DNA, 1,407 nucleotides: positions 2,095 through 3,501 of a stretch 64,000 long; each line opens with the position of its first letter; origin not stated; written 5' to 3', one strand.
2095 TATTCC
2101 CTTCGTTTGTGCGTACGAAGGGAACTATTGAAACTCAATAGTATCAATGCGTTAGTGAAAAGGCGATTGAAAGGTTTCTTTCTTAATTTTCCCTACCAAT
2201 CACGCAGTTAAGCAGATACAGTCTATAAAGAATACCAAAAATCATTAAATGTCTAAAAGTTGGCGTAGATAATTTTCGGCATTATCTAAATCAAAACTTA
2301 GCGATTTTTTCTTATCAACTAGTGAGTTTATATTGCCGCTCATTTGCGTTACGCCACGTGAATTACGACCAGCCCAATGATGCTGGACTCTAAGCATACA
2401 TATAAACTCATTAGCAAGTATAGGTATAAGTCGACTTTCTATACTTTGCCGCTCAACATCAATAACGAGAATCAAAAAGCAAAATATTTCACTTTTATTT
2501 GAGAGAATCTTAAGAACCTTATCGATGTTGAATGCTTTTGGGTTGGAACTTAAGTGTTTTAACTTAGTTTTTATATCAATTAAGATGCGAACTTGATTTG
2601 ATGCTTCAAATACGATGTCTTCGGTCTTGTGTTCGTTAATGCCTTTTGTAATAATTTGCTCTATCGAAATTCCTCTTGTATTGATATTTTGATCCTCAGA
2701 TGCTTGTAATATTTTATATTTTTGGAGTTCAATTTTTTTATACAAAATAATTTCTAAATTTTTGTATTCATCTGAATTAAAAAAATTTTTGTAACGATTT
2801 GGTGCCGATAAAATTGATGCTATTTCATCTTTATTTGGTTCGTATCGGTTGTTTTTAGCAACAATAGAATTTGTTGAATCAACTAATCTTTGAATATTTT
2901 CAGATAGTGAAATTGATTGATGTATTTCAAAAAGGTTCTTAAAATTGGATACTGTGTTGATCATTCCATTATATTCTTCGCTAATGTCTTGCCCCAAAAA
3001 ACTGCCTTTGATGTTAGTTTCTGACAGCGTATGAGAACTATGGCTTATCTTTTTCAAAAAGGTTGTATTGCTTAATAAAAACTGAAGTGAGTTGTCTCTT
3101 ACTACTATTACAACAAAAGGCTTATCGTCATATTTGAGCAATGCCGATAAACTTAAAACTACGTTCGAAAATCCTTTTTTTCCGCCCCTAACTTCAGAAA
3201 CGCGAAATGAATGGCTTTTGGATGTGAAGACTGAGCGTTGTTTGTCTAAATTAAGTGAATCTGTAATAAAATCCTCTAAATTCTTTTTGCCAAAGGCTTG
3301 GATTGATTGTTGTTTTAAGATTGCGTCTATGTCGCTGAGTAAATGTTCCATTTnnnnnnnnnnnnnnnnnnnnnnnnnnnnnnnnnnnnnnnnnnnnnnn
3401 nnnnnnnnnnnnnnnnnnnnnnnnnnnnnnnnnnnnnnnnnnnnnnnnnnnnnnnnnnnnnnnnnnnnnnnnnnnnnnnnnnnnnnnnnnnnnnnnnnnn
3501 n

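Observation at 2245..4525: Low-GC Type II restriction-modification island with palindromic operator and a strong-SD leader peptide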

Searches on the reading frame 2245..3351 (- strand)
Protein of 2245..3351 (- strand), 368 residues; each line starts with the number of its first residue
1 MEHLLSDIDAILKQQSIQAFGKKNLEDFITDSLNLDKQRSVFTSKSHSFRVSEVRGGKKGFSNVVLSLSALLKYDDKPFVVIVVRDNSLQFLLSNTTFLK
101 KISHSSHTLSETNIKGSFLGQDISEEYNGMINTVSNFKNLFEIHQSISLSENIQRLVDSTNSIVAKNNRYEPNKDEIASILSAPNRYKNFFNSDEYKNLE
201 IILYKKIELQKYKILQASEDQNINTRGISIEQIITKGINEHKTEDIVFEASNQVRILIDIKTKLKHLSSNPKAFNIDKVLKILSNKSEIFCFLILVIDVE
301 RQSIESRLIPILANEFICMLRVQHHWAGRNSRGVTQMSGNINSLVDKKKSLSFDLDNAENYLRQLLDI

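Call 4: search_protein_families(library=pfam, proteins=[window:2245-3351:-], max_evalue=0.1)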
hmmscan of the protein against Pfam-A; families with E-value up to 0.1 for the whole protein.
window:2245-3351:- (368 aa): 0 families

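Call 6: search_protein_families(library=ncbifam, proteins=[window:2245-3351:-], max_evalue=0.1)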
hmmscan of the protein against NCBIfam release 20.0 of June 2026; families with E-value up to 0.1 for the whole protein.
window:2245-3351:- (368 aa): 0 families
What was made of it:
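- Closest known: Orthodox Type II R-M systems with a beta-class m6A methylase and an EcoRV-branch PD-. Different: The family has no Pfam or NCBIfam model (calls 4, 6).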

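Call 7: search_protein_families(library=padloc, proteins=[window:2245-3351:-], max_evalue=0.1)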
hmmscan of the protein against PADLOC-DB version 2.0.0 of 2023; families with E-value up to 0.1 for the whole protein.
window:2245-3351:- (368 aa): 1 family
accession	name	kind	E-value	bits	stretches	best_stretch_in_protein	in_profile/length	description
PDLC03461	REase_II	-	7.3e-59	197.6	2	18-250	15-245/384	Type II restriction enzyme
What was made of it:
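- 2245..3351 (-): PD-(D/E)xK Type II restriction endonuclease (R), 368 aa. PADLOC REase_II PDLC03461 at E 7e-59 (call 7).
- On Type II restriction-modification system: PADLOC REase_II at E 7e-59 (call 7).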

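Call 9: search_solved_structures(query=window:2245-3351:-, max_evalue=1, show_alignments=2)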
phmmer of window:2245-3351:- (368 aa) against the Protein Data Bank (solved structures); distinct sequences matched with E-value up to 1: 8.
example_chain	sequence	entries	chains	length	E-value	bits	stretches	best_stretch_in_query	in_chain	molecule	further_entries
7s4a_A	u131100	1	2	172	0.0061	19.1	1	4-82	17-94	Mortality factor 4-like protein 1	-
2n1d_B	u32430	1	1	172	0.0062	19.1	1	4-82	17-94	Mortality factor 4-like protein 1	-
6ago_C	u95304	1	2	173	0.0062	19.1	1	4-82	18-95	Mortality factor 4 like 1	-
2aql_A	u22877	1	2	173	0.0062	19.1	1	4-82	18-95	Mortality factor 4-like protein 1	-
6ine_B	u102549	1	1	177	0.0066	19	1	4-82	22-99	Mortality factor 4-like protein 1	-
2f5j_A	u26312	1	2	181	0.0069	18.9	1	4-82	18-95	Mortality factor 4-like protein 1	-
2lkm_B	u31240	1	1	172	0.0084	18.6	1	4-82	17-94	Mortality factor 4-like protein 1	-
8bpa_D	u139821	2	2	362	0.02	17.4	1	4-82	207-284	Mortality factor 4-like protein 1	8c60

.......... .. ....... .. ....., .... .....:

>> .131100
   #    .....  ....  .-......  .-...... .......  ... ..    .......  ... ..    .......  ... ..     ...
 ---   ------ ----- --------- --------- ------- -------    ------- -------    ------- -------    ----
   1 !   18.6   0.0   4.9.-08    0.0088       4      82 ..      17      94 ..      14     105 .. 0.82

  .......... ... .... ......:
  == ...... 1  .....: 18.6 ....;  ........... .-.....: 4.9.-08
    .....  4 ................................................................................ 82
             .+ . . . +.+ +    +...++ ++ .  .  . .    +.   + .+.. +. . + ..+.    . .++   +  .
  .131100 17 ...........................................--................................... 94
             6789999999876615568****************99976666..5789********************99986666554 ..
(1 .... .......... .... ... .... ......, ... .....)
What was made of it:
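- Closest known: Orthodox Type II R-M systems with a beta-class m6A methylase and an EcoRV-branch PD-. Different: No sequence-level match to any solved endonuclease (call 9).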

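Call 13: search_protein_families(library=phrogs, proteins=[window:2245-3351:-], max_evalue=0.001)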
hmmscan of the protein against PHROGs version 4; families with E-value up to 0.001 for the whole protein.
window:2245-3351:- (368 aa): 0 families
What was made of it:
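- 2245..3351 (-): No Pfam, NCBIfam or PHROG family matches (calls 4, 6, 13).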

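Call 14: find_homologous_proteins(query=window:2245-3351:-, max_evalue=0.001)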
Query window:2245-3351:- (368 aa): 2420 proteins with E <= 0.001 among 5027 candidates; the best 120 are listed.
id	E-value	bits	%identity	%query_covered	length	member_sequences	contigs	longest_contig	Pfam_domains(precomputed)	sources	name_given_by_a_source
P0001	1.1e-224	763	98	100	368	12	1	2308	-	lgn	-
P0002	9.0e-205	697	89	100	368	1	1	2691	-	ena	-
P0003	2.1e-189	647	84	100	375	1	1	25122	-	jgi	jgi:hypothetical protein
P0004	2.4e-179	614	79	100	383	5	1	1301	-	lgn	-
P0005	4.8e-132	458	62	100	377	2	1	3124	-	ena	-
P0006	2.9e-125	436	72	77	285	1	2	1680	-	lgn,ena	-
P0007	6.2e-123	428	57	100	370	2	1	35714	-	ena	-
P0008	2.7e-122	426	58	100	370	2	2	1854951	-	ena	-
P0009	8.6e-119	415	57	100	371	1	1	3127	-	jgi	-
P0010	5.4e-100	353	48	100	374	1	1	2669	-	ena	-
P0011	5.3e-99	350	50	100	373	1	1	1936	-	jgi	jgi:hypothetical protein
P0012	2.5e-97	344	57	83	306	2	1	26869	-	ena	-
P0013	1.1e-94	335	50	93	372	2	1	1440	-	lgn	-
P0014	1.4e-92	329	50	93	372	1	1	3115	-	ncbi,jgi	jgi:hypothetical protein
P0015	1.2e-91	326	49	94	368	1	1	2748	-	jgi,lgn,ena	-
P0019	4.4e-86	307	47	94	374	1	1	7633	-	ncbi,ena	-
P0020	4.8e-85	304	43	99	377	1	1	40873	-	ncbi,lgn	-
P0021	3.0e-84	301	45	94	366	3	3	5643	-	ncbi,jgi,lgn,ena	jgi:hypothetical protein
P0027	5.2e-82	294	42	94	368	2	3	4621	-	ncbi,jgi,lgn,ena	jgi:hypothetical protein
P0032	2.7e-81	292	44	99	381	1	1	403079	-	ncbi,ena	-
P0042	8.7e-81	290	43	94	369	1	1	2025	-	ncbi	-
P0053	3.4e-80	288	43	95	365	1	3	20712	-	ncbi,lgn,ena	-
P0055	5.5e-80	287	42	94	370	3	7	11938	-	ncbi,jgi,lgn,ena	jgi:hypothetical protein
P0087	9.3e-79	283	42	96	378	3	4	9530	-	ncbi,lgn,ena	-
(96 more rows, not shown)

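Call 15: search_dna_similar(query=window:2245-3351:-, collection=phages, mode=protein, max_evalue=0.001, max_rows=20)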
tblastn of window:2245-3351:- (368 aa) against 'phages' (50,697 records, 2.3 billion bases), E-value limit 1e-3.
No match.
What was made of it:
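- R has no tblastn match in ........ (call 15).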

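Call 17: find_encoding_contigs(protein=P0003, flank=10000, max_places=3)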
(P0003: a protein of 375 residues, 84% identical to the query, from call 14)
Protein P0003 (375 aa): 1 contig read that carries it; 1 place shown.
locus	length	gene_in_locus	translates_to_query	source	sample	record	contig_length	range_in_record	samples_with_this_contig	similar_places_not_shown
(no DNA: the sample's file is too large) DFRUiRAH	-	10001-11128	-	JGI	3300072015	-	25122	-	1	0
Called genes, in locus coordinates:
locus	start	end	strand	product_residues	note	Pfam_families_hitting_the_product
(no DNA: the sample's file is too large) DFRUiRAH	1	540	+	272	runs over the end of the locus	PF00669:Flagellin_N, PF00700:Flagellin_C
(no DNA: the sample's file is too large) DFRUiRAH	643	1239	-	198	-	-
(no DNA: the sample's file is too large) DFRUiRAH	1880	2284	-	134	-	-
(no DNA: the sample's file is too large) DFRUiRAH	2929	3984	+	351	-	PF05013:FGase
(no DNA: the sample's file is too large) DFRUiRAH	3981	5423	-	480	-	PF00025:Arf (faint), PF01926:MMR_HSR1, PF02421:FeoB_N, PF00009:GTP_EFTU, PF01926:MMR_HSR1, PF02421:FeoB_N, PF04548:AIG1 (weak), PF14714:KH_dom-like, +4 more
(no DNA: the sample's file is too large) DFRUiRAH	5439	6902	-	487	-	PF25293:Beta-prop_EMC1_N (faint), PF01011:PQQ (faint), PF13360:PQQ_2 (weak), PF13570:Beta-prop_ACSF4, PF13360:PQQ_2, PF13570:Beta-prop_ACSF4 (weak), PF13360:PQQ_2 (weak)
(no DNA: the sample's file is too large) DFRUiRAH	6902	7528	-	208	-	PF09976:TPR_21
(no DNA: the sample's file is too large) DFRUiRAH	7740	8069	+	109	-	PF10984:DUF2794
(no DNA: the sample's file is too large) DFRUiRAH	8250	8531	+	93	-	-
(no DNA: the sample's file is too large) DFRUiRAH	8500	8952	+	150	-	PF11324:DUF3126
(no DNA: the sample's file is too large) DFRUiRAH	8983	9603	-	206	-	PF01810:LysE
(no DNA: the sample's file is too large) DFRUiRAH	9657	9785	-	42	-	-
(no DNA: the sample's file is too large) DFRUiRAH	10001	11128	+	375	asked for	-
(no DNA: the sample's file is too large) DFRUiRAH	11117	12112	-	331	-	PF01555:N6_N4_Mtase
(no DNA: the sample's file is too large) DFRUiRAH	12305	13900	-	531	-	PF00117:GATase, PF07722:Peptidase_C26 (weak), PF02540:NAD_synthase (weak), PF03054:tRNA_Me_trans (faint), PF00958:GMP_synt_C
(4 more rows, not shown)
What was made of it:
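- The 84%-identical pair lies in a bacterial chromosome next to guaA (call 17).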

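Call 18: find_encoding_contigs(protein=window:2245-3351:-, flank=10000, max_places=4)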
Protein window:2245-3351:- (368 aa): no gene with exactly this product is on record in the collection.

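Call 19: find_encoding_contigs(protein=P0001, flank=10000, max_places=4)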
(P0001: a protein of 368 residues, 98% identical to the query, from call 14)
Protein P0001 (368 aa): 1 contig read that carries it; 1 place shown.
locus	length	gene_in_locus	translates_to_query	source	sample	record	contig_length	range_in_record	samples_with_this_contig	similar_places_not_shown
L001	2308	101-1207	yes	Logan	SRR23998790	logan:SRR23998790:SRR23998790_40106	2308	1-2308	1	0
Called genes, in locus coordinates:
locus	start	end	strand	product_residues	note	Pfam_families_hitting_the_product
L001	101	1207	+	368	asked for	-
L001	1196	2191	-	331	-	PF01555:N6_N4_Mtase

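Call 20: find_encoding_contigs(protein=P0002, flank=10000, max_places=3)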
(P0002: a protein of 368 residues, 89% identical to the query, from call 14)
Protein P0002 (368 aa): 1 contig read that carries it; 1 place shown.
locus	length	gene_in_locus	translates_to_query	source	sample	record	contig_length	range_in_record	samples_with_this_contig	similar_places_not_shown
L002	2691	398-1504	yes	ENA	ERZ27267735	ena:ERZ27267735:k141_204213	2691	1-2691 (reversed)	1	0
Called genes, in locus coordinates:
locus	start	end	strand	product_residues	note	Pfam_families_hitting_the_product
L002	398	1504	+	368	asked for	-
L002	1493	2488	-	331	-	PF01555:N6_N4_Mtase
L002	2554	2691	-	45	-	?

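Call 21: find_encoding_contigs(protein=P0007, flank=10000, max_places=3)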
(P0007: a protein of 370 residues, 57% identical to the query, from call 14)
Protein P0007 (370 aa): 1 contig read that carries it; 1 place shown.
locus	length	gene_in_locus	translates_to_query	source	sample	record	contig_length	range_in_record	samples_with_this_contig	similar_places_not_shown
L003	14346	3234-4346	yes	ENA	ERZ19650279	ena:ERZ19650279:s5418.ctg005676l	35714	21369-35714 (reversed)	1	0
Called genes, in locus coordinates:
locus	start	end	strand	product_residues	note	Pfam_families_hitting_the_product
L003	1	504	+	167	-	?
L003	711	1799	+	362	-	PF03480:DctP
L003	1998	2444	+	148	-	PF22398:DUF6978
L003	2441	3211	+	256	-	PF08861:DUF1828, PF08862:DUF1829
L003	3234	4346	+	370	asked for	-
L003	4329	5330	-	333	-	PF01555:N6_N4_Mtase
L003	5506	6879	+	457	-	PF00120:Gln-synt_C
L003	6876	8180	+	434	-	PF01946:Thi4 (weak), PF00890:FAD_binding_2 (weak), PF01266:DAO, PF01494:FAD_binding_3 (weak), PF07992:Pyr_redox_2 (weak), PF12831:FAD_oxidored (faint), PF13450:NAD_binding_8 (weak)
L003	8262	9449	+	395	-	PF02129:Peptidase_S15 (faint), PF00561:Abhydrolase_1 (weak), PF12146:Hydrolase_4, PF12697:Abhydrolase_6, PF00326:Peptidase_S9 (weak), PF02566:OsmC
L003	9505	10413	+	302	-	PF01297:ZnuA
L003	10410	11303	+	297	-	PF00005:ABC_tran, PF13304:AAA_21 (weak)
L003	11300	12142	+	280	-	PF00950:ABC-3, PF01032:FecCD (weak)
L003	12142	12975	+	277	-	PF00950:ABC-3, PF01032:FecCD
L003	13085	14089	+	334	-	PF00497:SBP_bac_3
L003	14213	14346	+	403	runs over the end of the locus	PF00528:BPD_transp_1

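Call 24: find_related_loci(query=window:2245-3351:-, collection=viral_contigs, flank=10000)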
Query window:2245-3351:- (368 aa) in viral_contigs; peptide patterns used: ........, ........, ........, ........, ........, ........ (x = any residue, [..] = any of these).
17 stretches matched a pattern, but none encodes a relative of the query by tblastn (E <= 1e-3).

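Call 25: find_related_loci(query=window:2245-3351:-, collection=genome_contigs, flank=6000)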
Query window:2245-3351:- (368 aa) in genome_contigs; peptide patterns used: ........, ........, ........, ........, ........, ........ (x = any residue, [..] = any of these).
177 stretches matched a pattern; 3 encode a relative of the query (tblastn E <= 1e-3); 3 distinct loci.
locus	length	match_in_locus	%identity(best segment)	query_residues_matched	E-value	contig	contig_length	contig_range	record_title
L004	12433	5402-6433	38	15-340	2e-63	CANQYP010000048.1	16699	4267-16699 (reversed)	MAG: uncultured Lachnospiraceae bacterium isolate Lapin-015__bin17 genome assembly, contig: Lapin-015__NODE_3252_length_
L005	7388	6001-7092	38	22-367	4e-62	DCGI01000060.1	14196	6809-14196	MAG TPA_asm: Christensenella sp. UBA1782 UBA1782_contig_72361, whole genome shotgun sequence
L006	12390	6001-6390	42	25-156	4e-25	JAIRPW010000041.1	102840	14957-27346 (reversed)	MAG: Zoogloeaceae bacterium isolate Cf509_bin62 k119_843846, whole genome shotgun sequence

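Call 26: list_cluster_members(proteins=[P0014, P0019, P0020, P0021, P0027, P0032, P0042, P0053, P0055, P0087])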
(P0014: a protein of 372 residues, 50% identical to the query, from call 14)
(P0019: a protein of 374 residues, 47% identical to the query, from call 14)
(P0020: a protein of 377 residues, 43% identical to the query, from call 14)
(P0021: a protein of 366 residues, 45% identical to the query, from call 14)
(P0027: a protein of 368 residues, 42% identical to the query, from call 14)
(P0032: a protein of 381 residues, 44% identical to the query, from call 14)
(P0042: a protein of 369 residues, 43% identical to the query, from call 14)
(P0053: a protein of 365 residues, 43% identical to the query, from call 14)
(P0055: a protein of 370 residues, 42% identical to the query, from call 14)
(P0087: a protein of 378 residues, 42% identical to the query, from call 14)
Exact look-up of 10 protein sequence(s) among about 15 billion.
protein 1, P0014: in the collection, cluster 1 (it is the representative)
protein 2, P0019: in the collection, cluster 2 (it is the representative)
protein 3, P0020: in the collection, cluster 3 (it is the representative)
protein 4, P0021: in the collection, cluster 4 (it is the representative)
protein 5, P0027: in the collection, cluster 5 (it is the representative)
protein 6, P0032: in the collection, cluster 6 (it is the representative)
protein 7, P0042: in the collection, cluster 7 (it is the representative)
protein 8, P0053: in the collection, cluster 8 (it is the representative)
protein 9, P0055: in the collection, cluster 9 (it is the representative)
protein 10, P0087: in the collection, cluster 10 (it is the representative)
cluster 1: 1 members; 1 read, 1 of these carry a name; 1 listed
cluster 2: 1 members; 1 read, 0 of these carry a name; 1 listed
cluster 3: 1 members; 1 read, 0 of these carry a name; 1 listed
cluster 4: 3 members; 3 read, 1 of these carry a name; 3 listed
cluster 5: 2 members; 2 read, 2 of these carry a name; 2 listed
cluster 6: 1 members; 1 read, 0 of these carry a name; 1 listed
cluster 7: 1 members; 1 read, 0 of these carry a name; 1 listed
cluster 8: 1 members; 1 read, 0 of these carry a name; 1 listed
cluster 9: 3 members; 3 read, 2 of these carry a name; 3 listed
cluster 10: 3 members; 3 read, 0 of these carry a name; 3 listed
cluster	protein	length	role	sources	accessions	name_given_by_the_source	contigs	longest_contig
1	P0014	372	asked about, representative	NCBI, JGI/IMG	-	hypothetical protein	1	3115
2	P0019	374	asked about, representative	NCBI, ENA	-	-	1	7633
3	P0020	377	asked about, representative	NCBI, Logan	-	-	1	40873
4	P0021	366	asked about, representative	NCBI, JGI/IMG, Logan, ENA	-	hypothetical protein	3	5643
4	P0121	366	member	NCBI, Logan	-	-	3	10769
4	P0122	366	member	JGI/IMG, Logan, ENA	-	-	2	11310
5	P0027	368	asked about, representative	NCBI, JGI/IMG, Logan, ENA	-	hypothetical protein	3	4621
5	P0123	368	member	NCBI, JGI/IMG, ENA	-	hypothetical protein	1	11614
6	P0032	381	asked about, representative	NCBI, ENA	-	-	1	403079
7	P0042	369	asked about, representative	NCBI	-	-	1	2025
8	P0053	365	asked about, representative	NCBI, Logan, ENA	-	-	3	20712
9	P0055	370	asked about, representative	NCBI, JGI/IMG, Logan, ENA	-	hypothetical protein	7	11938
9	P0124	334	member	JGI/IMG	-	hypothetical protein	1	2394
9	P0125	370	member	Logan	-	-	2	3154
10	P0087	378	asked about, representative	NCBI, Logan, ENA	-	-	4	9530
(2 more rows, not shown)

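Call 32: predict_structure(alignment_id=A1)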
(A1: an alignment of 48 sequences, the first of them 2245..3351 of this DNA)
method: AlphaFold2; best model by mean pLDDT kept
length: 368 residues; sequences in the alignment: 48
mean_pLDDT: 91.0   pTM: 0.69
mean pLDDT of the five models: 91.0, 90.8, 90.5, 89.6, 88.4
residues with pLDDT >= 90: 273; 70-90: 73; 50-70: 22; < 50: 0
segments of 3 or more residues with pLDDT < 50: none
pLDDT, mean of each block of 10 residues (from residue 1): 97 96 96 95 98 78 87 97 93 97 71 83 94 98 96 90 74 97 96 95 96 95 86 79 81 91 89 92 96 96 97 96 74 89 91 96 95
secondary structure, 60 per line:
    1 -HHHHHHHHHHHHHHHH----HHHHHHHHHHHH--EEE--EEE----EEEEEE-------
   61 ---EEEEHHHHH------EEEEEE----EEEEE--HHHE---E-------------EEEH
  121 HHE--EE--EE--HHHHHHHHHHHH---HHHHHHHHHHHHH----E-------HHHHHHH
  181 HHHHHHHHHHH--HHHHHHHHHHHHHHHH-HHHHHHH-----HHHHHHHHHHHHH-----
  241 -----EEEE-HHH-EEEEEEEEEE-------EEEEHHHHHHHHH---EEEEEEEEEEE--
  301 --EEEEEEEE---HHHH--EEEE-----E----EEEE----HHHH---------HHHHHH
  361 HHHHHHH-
elements in order: H2-17 H22-33 E36-38 E41-43 E48-53 E64-67 H68-72 E79-84 E89-93 E117-119 H134-145 H149-161 H174-191 H194-209 H211-217 H223-235 E246-249 E255-264 E272-275 H276-284 E288-298 E303-310 H314-317 E320-323 E334-337 H342-345 H355-367
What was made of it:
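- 2245..3351 (-): Model pLDDT 91 (call 32).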

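Call 41: fold_search(model_id=the predicted structure, library=pdb)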
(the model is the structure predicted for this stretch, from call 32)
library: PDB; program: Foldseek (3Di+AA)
matches with E <= 10: 282; with E <= 0.001: 0
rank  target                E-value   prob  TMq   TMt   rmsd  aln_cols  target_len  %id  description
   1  3ebc_B                1.9e-03  0.91  0.21  0.30  19.9       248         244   14  Structure of N141A HincII with Cognate DNA (released 2008-12-23)
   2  5tgq                  2.9e-03  1.00  0.28  0.42   6.3       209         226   13  Restriction-modification system Type II R.SwaI, DNA free (released 2016-12-21)
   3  3e45_B                4.9e-03  0.93  0.21  0.30  13.2       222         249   12  Q138F HincII bound to Noncognate DNA (GTGCAC) and Ca2+ (released 2008-08-26)
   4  3ksk_A                4.9e-03  0.85  0.28  0.31  15.6       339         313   10  Crystal Structure of single chain PvuII (released 2010-04-14)
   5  2gij_B                5.2e-03  0.92  0.22  0.32  14.3       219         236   16  Q138F HincII bound to cognate DNA GTTAAC and Ca2+ (released 2006-07-18)
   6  2gii_A                5.5e-03  0.95  0.23  0.34  13.1       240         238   15  Q138F HincII bound to cognate DNA GTTAAC (released 2006-07-18)
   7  3e42_A                6.1e-03  0.97  0.26  0.36  11.9       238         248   13  Q138F HincII bound to GTCGAC and Ca2+ (cocrystallized) (released 2008-08-26)
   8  3e43_B                6.5e-03  0.85  0.23  0.34  20.3       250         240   16  Q138F HincII bound to GTTAAC and cocrystallized with 2.5 mM MgCl2 (released 2008-08-26)
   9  2gij_A                6.5e-03  0.77  0.21  0.30  20.4       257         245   15  Q138F HincII bound to cognate DNA GTTAAC and Ca2+ (released 2006-07-18)
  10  3e44_B                6.9e-03  0.93  0.23  0.33  13.2       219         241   14  Q138F HincII bound to cleaved DNA (GTT | AAC) and Mn2+ (released 2008-08-26)
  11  1tx3_C                7.7e-03  0.91  0.21  0.29  13.7       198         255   15  HINCII BOUND TO COGNATE DNA (released 2005-02-15)
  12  5tgx_A                8.1e-03  0.99  0.29  0.43   6.4       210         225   14  Restriction/modification system-Type II R-SwaI complexed with partially cleaved DNA (released 2016-12-21)
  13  3e44_A                8.6e-03  0.94  0.24  0.33  13.2       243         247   13  Q138F HincII bound to cleaved DNA (GTT | AAC) and Mn2+ (released 2008-08-26)
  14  3e3y_A                8.6e-03  0.92  0.23  0.33  13.1       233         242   14  Q138F HincII bound to GTTAAC and cocrystallized with 5 mM Ca2+ (released 2008-08-26)
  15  1kc6_B                8.6e-03  0.92  0.22  0.30  12.8       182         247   16  HincII Bound to Cognate DNA (released 2001-12-07)
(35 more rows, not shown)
